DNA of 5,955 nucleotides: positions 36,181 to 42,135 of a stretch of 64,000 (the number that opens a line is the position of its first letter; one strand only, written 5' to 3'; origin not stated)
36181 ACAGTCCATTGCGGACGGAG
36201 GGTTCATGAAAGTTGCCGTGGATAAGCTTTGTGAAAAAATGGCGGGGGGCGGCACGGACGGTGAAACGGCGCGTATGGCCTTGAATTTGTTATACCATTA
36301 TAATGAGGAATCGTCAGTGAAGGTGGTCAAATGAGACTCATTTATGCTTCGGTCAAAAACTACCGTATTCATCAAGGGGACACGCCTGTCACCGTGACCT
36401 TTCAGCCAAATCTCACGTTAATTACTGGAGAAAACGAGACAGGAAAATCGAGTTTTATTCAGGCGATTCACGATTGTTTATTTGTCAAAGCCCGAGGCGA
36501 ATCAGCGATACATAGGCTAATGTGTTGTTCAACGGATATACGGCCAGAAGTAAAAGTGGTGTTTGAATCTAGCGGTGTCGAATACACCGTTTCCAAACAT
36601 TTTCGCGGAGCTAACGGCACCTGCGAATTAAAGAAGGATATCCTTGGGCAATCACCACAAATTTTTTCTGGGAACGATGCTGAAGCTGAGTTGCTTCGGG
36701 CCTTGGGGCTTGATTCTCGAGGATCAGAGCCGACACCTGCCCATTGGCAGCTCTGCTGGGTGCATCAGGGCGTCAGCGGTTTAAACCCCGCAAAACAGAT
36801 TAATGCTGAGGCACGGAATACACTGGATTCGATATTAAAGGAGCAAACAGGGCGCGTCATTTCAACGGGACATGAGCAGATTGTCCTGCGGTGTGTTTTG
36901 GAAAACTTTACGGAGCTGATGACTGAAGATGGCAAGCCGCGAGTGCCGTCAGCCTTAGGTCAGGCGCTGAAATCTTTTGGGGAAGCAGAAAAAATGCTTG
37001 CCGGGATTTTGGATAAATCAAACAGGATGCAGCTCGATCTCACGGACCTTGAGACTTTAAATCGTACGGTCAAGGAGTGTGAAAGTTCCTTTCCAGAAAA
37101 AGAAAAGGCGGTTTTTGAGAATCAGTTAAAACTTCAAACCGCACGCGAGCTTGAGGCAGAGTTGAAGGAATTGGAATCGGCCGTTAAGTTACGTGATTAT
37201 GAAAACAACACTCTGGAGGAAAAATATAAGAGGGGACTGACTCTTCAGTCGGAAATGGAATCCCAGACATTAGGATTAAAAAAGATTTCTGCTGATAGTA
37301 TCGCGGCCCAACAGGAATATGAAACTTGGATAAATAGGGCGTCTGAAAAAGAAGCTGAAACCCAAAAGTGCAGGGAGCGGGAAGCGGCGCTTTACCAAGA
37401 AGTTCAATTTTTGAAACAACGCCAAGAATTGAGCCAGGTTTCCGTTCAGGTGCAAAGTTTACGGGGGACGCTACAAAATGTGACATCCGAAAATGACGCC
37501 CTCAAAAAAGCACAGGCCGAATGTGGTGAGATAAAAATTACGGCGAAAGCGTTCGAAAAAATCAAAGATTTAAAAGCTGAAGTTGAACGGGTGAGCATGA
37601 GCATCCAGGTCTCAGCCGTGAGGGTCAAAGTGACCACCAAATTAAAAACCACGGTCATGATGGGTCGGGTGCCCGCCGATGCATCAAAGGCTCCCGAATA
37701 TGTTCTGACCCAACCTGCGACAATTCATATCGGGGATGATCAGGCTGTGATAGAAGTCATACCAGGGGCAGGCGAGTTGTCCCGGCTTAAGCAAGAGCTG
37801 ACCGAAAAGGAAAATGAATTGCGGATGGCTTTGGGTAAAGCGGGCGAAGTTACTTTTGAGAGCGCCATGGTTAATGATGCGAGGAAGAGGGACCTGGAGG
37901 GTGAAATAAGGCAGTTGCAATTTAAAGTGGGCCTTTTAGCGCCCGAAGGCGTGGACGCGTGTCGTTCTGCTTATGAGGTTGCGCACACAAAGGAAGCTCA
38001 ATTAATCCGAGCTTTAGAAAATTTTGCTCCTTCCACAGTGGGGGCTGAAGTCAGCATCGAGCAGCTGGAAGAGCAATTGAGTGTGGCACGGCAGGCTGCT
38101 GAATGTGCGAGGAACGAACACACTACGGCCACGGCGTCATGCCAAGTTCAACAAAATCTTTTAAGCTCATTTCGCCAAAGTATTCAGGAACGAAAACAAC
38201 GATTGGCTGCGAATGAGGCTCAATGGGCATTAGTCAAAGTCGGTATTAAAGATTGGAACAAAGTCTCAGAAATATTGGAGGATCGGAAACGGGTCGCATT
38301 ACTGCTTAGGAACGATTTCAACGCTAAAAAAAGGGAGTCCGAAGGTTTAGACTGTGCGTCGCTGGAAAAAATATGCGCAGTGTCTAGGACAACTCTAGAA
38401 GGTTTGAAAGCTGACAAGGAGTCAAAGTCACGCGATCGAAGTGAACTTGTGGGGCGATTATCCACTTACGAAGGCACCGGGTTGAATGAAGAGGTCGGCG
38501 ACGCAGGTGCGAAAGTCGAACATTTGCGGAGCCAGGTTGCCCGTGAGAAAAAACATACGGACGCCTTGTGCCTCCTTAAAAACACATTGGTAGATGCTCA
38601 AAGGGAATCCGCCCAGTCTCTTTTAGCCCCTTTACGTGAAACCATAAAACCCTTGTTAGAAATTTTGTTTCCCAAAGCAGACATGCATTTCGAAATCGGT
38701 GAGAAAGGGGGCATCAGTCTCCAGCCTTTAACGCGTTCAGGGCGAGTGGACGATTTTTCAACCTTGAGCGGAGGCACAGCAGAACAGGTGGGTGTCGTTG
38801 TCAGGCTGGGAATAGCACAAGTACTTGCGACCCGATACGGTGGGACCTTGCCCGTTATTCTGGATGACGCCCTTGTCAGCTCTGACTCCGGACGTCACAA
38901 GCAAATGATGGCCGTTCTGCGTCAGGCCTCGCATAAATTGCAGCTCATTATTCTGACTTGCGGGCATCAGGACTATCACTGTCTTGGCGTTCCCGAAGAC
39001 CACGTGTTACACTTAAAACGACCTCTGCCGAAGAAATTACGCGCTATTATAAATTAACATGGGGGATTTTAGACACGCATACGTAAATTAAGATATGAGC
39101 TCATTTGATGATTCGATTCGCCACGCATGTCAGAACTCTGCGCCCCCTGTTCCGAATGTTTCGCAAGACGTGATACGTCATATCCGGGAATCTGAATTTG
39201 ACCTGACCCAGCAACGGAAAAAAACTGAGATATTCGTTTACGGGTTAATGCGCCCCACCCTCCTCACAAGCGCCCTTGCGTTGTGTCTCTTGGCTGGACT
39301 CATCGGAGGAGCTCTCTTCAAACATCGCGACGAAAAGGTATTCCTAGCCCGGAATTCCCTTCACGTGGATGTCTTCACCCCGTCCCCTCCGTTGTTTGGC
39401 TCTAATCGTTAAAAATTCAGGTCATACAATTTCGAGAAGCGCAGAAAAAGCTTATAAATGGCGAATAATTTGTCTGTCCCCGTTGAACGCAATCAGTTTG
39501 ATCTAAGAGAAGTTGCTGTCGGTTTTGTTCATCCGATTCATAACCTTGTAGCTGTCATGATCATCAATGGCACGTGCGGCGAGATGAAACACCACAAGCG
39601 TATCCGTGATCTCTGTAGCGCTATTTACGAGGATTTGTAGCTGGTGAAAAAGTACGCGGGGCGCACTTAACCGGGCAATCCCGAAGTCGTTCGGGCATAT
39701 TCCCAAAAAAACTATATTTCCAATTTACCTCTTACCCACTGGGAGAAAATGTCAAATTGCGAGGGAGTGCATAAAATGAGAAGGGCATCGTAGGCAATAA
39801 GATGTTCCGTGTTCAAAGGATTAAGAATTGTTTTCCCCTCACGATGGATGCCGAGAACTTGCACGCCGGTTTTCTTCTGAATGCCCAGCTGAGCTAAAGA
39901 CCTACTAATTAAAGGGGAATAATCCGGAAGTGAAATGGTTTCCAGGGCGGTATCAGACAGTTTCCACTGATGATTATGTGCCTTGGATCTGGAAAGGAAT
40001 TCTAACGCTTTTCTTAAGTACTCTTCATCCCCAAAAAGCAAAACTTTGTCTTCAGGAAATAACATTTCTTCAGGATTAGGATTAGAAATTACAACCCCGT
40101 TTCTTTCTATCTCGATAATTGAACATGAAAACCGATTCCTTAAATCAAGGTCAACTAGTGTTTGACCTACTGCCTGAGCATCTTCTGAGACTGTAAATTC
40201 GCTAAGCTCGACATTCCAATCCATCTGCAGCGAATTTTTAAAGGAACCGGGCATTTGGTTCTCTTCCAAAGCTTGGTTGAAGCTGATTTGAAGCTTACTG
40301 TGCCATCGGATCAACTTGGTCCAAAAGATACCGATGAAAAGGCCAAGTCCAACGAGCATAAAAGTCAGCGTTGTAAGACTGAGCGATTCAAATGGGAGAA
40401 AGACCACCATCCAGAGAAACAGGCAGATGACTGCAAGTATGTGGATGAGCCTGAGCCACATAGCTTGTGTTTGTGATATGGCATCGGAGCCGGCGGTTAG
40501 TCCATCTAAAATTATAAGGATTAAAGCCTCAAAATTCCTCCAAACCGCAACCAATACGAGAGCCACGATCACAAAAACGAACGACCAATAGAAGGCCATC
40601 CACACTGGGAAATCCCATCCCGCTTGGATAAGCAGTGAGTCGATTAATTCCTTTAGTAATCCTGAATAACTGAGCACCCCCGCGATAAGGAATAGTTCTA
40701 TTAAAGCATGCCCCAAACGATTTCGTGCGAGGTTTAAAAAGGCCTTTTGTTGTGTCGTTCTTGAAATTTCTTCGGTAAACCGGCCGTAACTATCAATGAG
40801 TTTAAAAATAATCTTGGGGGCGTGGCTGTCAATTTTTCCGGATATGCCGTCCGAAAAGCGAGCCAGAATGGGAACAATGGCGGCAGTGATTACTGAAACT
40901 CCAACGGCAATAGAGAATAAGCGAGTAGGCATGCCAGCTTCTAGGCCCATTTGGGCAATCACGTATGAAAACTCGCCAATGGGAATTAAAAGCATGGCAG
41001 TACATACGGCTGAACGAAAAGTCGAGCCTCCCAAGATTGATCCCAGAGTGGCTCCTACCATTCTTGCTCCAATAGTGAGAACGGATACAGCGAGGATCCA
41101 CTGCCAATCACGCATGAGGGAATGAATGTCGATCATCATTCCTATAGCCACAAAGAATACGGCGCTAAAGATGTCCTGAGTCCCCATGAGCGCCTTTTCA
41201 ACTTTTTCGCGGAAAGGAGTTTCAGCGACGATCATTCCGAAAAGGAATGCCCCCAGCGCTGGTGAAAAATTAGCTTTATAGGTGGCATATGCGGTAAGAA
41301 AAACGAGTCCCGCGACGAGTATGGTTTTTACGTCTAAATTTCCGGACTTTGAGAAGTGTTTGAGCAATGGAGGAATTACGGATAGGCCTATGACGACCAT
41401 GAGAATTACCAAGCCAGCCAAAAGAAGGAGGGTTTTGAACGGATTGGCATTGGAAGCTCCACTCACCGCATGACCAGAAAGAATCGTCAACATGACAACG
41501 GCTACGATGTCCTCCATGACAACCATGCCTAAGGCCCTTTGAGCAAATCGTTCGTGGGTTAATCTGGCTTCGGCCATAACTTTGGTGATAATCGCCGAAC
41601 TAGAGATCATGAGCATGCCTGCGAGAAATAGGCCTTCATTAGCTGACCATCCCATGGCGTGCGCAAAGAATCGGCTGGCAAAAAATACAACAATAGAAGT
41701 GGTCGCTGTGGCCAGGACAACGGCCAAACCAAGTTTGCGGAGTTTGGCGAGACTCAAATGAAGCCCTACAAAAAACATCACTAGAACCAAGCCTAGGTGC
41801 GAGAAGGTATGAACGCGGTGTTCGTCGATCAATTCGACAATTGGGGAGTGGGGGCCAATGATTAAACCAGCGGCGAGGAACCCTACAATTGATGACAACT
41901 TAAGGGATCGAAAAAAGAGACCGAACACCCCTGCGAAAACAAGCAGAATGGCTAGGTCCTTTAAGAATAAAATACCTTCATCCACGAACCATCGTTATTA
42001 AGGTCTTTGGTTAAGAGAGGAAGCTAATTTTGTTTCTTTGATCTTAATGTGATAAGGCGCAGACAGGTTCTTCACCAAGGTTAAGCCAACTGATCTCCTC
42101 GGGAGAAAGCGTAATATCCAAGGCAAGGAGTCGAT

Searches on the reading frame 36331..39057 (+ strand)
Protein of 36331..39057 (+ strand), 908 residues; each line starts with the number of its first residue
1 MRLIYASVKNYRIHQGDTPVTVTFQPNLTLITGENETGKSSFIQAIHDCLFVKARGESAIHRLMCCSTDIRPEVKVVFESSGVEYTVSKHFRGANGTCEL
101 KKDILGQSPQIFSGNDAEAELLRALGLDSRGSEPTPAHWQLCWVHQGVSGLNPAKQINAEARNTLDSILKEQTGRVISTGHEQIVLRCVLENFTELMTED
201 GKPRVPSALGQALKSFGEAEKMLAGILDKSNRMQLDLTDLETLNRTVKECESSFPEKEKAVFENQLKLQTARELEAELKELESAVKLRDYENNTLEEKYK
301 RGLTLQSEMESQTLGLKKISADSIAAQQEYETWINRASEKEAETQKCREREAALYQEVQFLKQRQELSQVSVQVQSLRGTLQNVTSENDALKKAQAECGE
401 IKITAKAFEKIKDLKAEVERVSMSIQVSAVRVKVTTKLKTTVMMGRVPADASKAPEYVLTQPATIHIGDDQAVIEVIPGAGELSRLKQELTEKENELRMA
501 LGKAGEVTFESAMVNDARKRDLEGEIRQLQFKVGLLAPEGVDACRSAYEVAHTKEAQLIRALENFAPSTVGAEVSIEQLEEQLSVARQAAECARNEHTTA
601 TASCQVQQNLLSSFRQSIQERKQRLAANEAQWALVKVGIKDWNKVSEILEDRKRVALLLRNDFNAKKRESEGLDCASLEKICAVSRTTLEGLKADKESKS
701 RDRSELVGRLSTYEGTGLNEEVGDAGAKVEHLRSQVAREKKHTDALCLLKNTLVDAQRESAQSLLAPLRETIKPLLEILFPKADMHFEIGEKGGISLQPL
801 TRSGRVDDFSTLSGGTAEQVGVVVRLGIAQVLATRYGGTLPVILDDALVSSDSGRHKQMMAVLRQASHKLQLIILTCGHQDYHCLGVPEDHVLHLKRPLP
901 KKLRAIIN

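Call 18: search_protein_families(library=pfam, proteins=[window:36331-39057:+], max_evalue=0.001)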
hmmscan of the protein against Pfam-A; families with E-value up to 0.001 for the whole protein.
window:36331-39057:+ (908 aa): 5 families
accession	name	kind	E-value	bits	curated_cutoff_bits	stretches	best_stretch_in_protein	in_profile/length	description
PF02463.25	SMC_N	-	4.3e-08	33.3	40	1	7-50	9-48/220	RecF/RecN/SMC N terminal domain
PF13476.12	AAA_23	-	1.3e-06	29.6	27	1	8-277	4-155/201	AAA domain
PF13175.12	AAA_15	-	3.5e-05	24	32.1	1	1-404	1-268/374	AAA ATPase domain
PF13514.12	AAA_27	-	4.8e-05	23.5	22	1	23-51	20-51/206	AAA domain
PF13555.12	AAA_29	-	0.00029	21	27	1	20-50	15-46/61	P-loop containing region of AAA domain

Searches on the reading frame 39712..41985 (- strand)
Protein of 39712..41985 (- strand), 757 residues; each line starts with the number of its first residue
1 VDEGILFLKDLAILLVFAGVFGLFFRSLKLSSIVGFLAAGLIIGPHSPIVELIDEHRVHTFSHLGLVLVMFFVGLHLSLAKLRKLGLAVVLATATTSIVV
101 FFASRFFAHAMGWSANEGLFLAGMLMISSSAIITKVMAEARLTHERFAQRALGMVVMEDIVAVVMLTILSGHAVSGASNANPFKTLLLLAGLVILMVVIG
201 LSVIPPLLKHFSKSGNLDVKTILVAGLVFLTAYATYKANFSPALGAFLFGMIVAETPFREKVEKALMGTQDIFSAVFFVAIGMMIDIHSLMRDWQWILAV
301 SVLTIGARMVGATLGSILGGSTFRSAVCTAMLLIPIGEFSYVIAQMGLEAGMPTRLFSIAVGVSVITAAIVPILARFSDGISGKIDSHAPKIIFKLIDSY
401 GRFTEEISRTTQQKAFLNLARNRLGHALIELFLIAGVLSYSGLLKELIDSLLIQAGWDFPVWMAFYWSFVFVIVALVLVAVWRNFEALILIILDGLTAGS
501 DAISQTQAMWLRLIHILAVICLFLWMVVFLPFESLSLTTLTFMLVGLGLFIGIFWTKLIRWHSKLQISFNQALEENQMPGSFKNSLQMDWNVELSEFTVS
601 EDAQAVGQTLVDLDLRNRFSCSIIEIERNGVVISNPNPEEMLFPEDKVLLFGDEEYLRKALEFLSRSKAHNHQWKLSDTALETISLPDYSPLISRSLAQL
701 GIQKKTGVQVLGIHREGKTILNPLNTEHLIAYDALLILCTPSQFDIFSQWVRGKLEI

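Call 6: search_protein_families(library=pfam, proteins=[window:39712-41985:-], max_evalue=1)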
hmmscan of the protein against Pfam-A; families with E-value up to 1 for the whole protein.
window:39712-41985:- (757 aa): 3 families
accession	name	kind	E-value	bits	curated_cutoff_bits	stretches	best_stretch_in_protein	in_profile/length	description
PF00999.27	Na_H_Exchanger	-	4.1e-49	167.9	26.2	1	15-374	4-373/375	Sodium/hydrogen exchanger, transmembrane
PF02080.26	TrkA_C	-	2.2e-24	85.6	27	2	594-664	1-70/71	TrkA-C domain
PF06241.17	Castor_Poll_mid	-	0.0014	19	26.7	1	595-655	30-91/104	Castor and Pollux, part of voltage-gated ion channel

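Call 63: find_related_loci(query=window:39715-41985:-, collection=metagenome_contigs, flank=8000)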
Query window:39715-41985:- (757 aa) in metagenome_contigs; peptide patterns used: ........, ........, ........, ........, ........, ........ (x = any residue, [..] = any of these).
31 stretches matched a pattern, but none encodes a relative of the query by tblastn (E <= 1e-3).
